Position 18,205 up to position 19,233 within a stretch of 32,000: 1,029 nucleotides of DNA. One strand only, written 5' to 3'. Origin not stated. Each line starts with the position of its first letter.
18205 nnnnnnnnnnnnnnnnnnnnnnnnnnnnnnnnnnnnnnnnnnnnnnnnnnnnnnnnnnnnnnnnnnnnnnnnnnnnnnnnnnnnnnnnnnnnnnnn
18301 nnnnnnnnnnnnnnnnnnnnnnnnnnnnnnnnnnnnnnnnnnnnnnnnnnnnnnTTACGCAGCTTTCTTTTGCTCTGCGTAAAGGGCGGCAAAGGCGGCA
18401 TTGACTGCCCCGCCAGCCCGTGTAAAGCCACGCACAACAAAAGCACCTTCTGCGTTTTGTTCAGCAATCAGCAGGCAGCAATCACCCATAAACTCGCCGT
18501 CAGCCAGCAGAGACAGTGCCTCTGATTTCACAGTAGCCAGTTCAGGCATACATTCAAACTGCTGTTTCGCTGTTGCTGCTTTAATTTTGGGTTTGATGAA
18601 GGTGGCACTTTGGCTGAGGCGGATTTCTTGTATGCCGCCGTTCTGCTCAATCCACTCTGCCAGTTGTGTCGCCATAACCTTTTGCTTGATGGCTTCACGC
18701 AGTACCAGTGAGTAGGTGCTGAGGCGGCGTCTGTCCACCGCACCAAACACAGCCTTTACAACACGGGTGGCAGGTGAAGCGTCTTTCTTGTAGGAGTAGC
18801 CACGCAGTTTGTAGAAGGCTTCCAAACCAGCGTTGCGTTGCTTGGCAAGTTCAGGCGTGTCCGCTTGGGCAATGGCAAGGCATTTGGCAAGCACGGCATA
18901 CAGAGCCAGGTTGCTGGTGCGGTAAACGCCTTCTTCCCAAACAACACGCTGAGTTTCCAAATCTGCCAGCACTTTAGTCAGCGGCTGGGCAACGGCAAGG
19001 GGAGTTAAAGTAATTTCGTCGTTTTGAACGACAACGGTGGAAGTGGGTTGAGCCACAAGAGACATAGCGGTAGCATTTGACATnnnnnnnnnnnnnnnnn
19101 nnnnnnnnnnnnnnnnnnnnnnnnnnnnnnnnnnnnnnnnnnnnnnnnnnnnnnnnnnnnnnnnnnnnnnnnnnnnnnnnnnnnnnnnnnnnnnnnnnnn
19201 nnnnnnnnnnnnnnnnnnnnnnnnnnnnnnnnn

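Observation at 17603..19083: Two-gene operon: a 242-aa unknown protein plus a collar-less clamp-loader-like AAA+ ATPase, with no clamp or polymerase nearby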

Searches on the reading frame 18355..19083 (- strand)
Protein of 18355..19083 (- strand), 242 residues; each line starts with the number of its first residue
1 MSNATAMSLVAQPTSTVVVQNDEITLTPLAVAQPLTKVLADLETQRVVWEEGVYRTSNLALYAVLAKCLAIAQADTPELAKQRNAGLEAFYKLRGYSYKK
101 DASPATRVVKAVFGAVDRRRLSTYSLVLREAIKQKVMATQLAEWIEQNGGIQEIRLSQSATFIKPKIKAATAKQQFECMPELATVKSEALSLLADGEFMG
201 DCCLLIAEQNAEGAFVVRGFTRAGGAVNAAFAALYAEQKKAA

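Call 3: search_protein_families(library=pfam, proteins=[window:18355-19083:-], max_evalue=1)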
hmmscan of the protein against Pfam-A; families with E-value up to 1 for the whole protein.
window:18355-19083:- (242 aa): 2 families
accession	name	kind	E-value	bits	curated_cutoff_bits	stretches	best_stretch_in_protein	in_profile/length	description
PF16695.10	Tai4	-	0.083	13.9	27.1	1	63-112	6-55/92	Type VI secretion system (T6SS), amidase immunity protein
PF14408.11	Actino_peptide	-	0.18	12.3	25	0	30-50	1-21/58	Ribosomally synthesised peptide in actinomycetes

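Call 4: search_protein_families(library=phrogs, proteins=[window:18355-19083:-], max_evalue=0.1)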
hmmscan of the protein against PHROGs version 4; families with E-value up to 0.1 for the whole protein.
window:18355-19083:- (242 aa): 1 family
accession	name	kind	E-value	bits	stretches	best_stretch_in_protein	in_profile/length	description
phrog_6769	-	unknown function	0.072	14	0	6-86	37-116/132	-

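Call 7: find_homologous_proteins(query=window:18355-19083:-)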
Query window:18355-19083:- (242 aa): 545 proteins with E <= 0.001 among 1496 candidates; the best 120 are listed.
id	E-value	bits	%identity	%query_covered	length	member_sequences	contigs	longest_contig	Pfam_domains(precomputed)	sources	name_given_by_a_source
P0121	2.4e-140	483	95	100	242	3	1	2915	-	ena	-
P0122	4.1e-136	469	92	100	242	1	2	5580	-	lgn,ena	-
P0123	3.4e-135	466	91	100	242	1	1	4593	-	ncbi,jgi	jgi:hypothetical protein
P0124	3.4e-135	466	92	100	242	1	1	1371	-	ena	-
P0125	2.7e-134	463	91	100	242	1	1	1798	-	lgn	-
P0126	6.2e-134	462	90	100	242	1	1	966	-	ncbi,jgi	jgi:hypothetical protein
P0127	6.6e-134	462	90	100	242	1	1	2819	-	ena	-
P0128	2.1e-133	460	90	100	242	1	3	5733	-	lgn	-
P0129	1.8e-132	457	90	100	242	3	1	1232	-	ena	-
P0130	5.5e-132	456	89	100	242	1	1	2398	-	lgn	-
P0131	7.9e-132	455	89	100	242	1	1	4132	-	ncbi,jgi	jgi:hypothetical protein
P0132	8.3e-132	455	89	100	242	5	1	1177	-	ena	-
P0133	2.3e-131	454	89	100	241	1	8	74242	-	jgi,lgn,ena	-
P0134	2.6e-131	453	89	100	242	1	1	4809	-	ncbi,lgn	-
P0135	5.2e-131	452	91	98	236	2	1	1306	-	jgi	jgi:hypothetical protein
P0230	3.3e-106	371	76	100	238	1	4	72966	-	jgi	jgi:hypothetical protein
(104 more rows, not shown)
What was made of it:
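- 18355..19083 (-): p242: orphan partner protein. Disordered N-tail, helical domain (about residues 35-177), small alpha/beta C-terminal domain. Its most conserved segment is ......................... 545 homologues (call 7).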

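Call 15: search_solved_structures(query=window:18355-19083:-, max_evalue=10)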
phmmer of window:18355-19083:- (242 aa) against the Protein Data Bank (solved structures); distinct sequences matched with E-value up to 10: 0.

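Call 18: find_related_loci(query=window:18355-19083:-, collection=genome_contigs, flank=10000)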
Query window:18355-19083:- (242 aa) in genome_contigs; peptide patterns used: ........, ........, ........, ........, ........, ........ (x = any residue, [..] = any of these).
154 stretches matched a pattern, but none encodes a relative of the query by tblastn (E <= 1e-3).

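Call 19: find_related_loci(query=A1, collection=genome_contigs, flank=10000)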
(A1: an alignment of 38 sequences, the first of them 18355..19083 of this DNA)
Query A1 (242 aa) in genome_contigs; peptide patterns used: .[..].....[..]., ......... (x = any residue, [..] = any of these).
12 stretches matched a pattern; 2 encode a relative of the query (tblastn E <= 1e-3); 2 distinct loci.
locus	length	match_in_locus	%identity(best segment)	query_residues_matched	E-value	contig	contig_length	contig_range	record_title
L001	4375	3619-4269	71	31-242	3e-101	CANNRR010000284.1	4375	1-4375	MAG: Burkholderiales bacterium isolate RH-9nov16-185 genome assembly, contig: RH-9nov16-C-C58863, whole genome shotgun s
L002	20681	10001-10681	50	14-240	6e-69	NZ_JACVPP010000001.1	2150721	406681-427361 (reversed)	Polynucleobacter sp. MWH-HuK1 2608692706, whole genome shotgun sequence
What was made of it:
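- Tried and rejected: It found only two carriers, Polynucleobacter sp. MWH-HuK1 and a Burkholderiales MAG (calls 18, 19).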

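Call 21: find_encoding_contigs(protein=P0133, flank=10000, max_places=4)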
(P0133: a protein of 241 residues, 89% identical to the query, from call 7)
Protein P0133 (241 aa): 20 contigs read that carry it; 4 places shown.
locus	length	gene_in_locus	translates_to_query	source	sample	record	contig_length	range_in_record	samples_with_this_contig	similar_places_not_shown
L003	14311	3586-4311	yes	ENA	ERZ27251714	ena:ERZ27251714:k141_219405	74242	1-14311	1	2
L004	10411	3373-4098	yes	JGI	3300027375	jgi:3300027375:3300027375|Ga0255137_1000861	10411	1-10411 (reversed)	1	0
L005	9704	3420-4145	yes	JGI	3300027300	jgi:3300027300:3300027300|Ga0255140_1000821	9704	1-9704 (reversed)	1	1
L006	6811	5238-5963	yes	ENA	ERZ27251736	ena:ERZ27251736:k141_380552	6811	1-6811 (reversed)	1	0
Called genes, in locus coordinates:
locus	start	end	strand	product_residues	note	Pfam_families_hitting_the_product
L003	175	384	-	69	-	-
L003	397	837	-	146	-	PF20346:DUF6641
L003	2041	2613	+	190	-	PF00589:Phage_integrase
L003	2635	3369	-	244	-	-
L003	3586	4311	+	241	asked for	-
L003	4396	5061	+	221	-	PF07728:AAA_5 (weak), PF13401:AAA_22 (faint), PF00004:AAA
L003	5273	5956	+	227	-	-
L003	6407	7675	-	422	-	PF00589:Phage_integrase (weak)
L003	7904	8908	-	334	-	PF03444:WHD_HrcA (weak), PF01628:HrcA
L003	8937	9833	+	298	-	PF01513:NAD_kinase, PF20143:NAD_kinase_C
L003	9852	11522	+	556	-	PF02463:SMC_N, PF13476:AAA_23, PF13304:AAA_21 (faint)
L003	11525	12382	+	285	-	PF03668:RapZ-like_N, PF22740:PapZ_C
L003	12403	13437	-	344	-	PF00730:HhH-GPD, PF00633:HHH (weak), PF14815:NUDIX_4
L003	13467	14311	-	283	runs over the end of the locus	PF01149:Fapy_DNA_glyco, PF06831:H2TH, PF06827:zf-FPG_IleRS (weak)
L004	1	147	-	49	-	?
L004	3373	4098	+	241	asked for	-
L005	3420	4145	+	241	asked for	-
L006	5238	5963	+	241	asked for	-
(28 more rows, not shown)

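Call 22: find_encoding_contigs(protein=P0230, flank=10000, max_places=3)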
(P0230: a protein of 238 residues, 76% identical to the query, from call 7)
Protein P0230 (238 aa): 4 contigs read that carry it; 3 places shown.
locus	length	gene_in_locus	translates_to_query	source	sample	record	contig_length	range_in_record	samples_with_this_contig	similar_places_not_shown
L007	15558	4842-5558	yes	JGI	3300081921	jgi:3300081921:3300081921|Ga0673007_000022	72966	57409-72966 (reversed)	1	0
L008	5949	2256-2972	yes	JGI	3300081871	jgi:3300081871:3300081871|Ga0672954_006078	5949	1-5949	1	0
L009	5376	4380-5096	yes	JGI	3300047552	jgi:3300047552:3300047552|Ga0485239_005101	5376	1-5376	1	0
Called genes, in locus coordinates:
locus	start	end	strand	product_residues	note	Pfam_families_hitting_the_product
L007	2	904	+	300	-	?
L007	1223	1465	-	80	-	-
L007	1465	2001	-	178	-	PF20346:DUF6641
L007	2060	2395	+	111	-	-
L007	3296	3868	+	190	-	PF00589:Phage_integrase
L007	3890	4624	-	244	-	-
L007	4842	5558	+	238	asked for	-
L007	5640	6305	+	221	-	PF07728:AAA_5 (faint), PF13401:AAA_22 (faint), PF00004:AAA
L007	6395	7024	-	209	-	PF13505:OMP_b-brl, PF01389:OmpA_membrane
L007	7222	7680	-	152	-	-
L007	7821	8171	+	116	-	-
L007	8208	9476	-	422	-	PF00589:Phage_integrase (weak)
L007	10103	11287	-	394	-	PF00454:PI3_PI4_kinase (weak)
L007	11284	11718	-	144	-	PF05932:CesT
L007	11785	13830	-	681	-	PF00672:HAMP (weak), PF07228:SpoIIE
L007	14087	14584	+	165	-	-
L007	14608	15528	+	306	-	-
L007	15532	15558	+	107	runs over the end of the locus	PF01740:STAS, PF13466:STAS_2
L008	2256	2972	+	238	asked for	-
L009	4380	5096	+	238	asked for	-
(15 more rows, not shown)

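Call 23: search_protein_families(library=ncbifam, proteins=[window:18355-19083:-], max_evalue=0.01)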
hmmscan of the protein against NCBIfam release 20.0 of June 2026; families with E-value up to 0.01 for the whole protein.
window:18355-19083:- (242 aa): 0 families

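Call 24: search_protein_families(library=padloc, proteins=[window:18355-19083:-], max_evalue=0.01)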
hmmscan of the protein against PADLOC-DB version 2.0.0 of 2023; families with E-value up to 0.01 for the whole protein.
window:18355-19083:- (242 aa): 0 families

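Call 25: predict_structure(alignment_id=A1)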
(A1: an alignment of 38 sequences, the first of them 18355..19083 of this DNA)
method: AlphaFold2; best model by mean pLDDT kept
length: 242 residues; sequences in the alignment: 38
mean_pLDDT: 70.1   pTM: 0.57
mean pLDDT of the five models: 70.1, 69.7, 69.3, 69.2, 66.1
residues with pLDDT >= 90: 37; 70-90: 102; 50-70: 54; < 50: 49
segments of 3 or more residues with pLDDT < 50: 1-28, 194-202, 223-226
pLDDT, mean of each block of 10 residues (from residue 1): 31 31 39 77 87 70 91 85 88 84 90 86 92 90 89 83 76 70 57 48 57 64 50 52 47
secondary structure, 60 per line:
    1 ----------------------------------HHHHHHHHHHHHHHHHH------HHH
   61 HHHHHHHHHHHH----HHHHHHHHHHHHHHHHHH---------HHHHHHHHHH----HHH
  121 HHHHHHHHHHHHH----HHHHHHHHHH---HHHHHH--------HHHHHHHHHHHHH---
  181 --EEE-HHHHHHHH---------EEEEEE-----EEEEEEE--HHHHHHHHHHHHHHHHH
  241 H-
elements in order: H35-51 H58-72 H77-94 H104-113 H118-133 H138-147 H151-156 H165-177 E183-185 H187-194 E204-209 E215-221 H224-241

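Call 29: fold_search(model_id=the predicted structure, library=pdb)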
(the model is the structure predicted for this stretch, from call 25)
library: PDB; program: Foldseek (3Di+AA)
matches with E <= 10: 89; with E <= 0.001: 0
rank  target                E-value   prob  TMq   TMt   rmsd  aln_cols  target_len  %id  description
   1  5twa_B                7.3e-01  0.06  0.12  0.16  16.1       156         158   16  Crystal structure of Geodia cydonium BHP2 in complex with Lubomirskia baicalensis Bak-2 (released 2017-01-25)
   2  5l3x_B                1.3e+00  0.04  0.13  0.10  22.1       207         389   10  Crystal structure of negative elongation factor subcomplex NELF-AC (released 2016-06-22)
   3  9pxf_G                1.7e+00  0.03  0.12  0.11  22.4       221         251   10  Ammonia monooxygenase in native membranes from N. briensis (released 2026-01-28)
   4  2i91_B                1.8e+00  0.06  0.16  0.09  14.0       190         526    9  60kDa Ro autoantigen in complex with a fragment of misfolded RNA (released 2006-10-17)
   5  4qmh                  1.8e+00  0.04  0.10  0.11  17.4       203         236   10  The XMAP215 family drives microtubule polymerization using a structurally diverse TOG array (released 2014-07-09)
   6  5ai6                  1.9e+00  0.05  0.14  0.08  15.5       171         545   12  ligand complex structure of soluble epoxide hydrolase (released 2015-05-13)
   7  8ag6_B                1.9e+00  0.03  0.14  0.05  19.1       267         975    7  human MutSalpha (MSH2/MSH6) binding to DNA with a GT mismatch (released 2023-01-25)
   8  7dsr_A                2.3e+00  0.12  0.15  0.11   9.0        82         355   18  Anthranilate phosphoribosyltransferase variant Gly141Asn from Saccharomyces cerevisiae in complex with 4-fluoroanthran (released 2021-03-17)
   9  5fp0                  2.5e+00  0.04  0.14  0.08  15.1       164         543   12  ligand complex structure of soluble epoxide hydrolase (released 2016-03-02)
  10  7kfz_B                2.5e+00  0.04  0.17  0.11  20.9       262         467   13  Structure of a ternary KRas(G13D)-SOS complex (released 2021-03-31)
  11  8i9p_Cc               2.7e+00  0.03  0.12  0.13  22.6       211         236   16  Cryo-EM structure of a Chaetomium thermophilum pre-60S ribosomal subunit - State Mak16 (released 2023-05-17)
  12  8rb0_A                3.0e+00  0.03  0.16  0.07  15.9       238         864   11  The crystal structure of DNA-bound human MutSbeta (MSH2_E749A/MSH3) in the canonical mismatch bound conformation with  (released 2025-06-11)
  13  3qb2_D                3.2e+00  0.05  0.11  0.16  16.0       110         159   20  The Crystal Structure of Immunity Factor for SPN (IFS) (released 2011-03-16)
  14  5h7c_C                3.4e+00  0.04  0.15  0.10  15.7       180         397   15  Crystal structure of a repeat protein with two Protein A-DHR14 repeat modules (released 2017-06-28)
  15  8adl_B                3.4e+00  0.04  0.15  0.07  14.5       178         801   16  Cryo-EM structure of the SEA complex (released 2022-11-02)
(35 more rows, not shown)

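Call 33: fold_search(model_id=the predicted structure, library=viral)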
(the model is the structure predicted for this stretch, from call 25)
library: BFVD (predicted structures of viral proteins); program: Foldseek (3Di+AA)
matches with E <= 10: 204; with E <= 0.001: 0
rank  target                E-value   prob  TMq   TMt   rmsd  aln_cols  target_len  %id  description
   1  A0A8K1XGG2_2          1.5e-01  0.30  0.20  0.07  13.3       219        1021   11  (no name in the UniProt tables at hand)
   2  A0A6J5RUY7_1          7.1e-01  0.06  0.13  0.05  20.8       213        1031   14  ART-PolyVal-like domain-containing protein [uncultured Caudovirales phage]
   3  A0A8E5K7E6            7.5e-01  0.06  0.10  0.13  20.0       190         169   14  (no name in the UniProt tables at hand)
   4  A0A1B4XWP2            8.8e-01  0.06  0.15  0.13  20.1       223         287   12  Uncharacterized protein [Tenacibaculum phage pT24]
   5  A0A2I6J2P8            8.8e-01  0.04  0.11  0.09  20.8       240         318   13  (no name in the UniProt tables at hand)
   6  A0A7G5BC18            1.1e+00  0.08  0.14  0.18  13.7       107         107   22  (no name in the UniProt tables at hand)
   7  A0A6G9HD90            1.1e+00  0.04  0.16  0.07  21.5       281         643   14  Uncharacterized protein [Carcinus maenas virus 1]
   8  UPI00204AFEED         1.4e+00  0.08  0.14  0.17  14.7       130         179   12  (no name look-up for this kind of identifier)
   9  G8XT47                1.4e+00  0.07  0.18  0.17  23.2       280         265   11  Membrane protein S21 [Saimiriine betaherpesvirus 4]
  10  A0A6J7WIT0            1.6e+00  0.08  0.19  0.09  19.5       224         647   12  Prim_Pol domain containing protein (Fragment) [uncultured Caudovirales phage]
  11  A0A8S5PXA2            1.6e+00  0.06  0.16  0.12  14.8       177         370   11  TarM [Myoviridae sp. ctgsk7]
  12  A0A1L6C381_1          1.6e+00  0.06  0.13  0.04  16.4       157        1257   15  (no name in the UniProt tables at hand)
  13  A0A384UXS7            1.7e+00  0.11  0.23  0.27  14.5       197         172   13  (no name in the UniProt tables at hand)
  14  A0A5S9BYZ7            1.7e+00  0.02  0.11  0.10  26.7       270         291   10  Uncharacterized protein [Tenacibaculum phage PTm1]
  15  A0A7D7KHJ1            1.7e+00  0.08  0.15  0.21  14.9       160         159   13  Uncharacterized protein [Alteromonas phage ZP6]
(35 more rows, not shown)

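Call 36: find_related_loci(query=A1, collection=viral_contigs, flank=10000)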
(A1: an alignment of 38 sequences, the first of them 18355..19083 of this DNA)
Query A1 (242 aa) in viral_contigs; peptide patterns used: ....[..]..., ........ (x = any residue, [..] = any of these).
9 stretches matched a pattern, but none encodes a relative of the query by tblastn (E <= 1e-3).
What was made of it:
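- Tried and rejected: No p242 relative in 2.9 million viral contigs (call 36).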
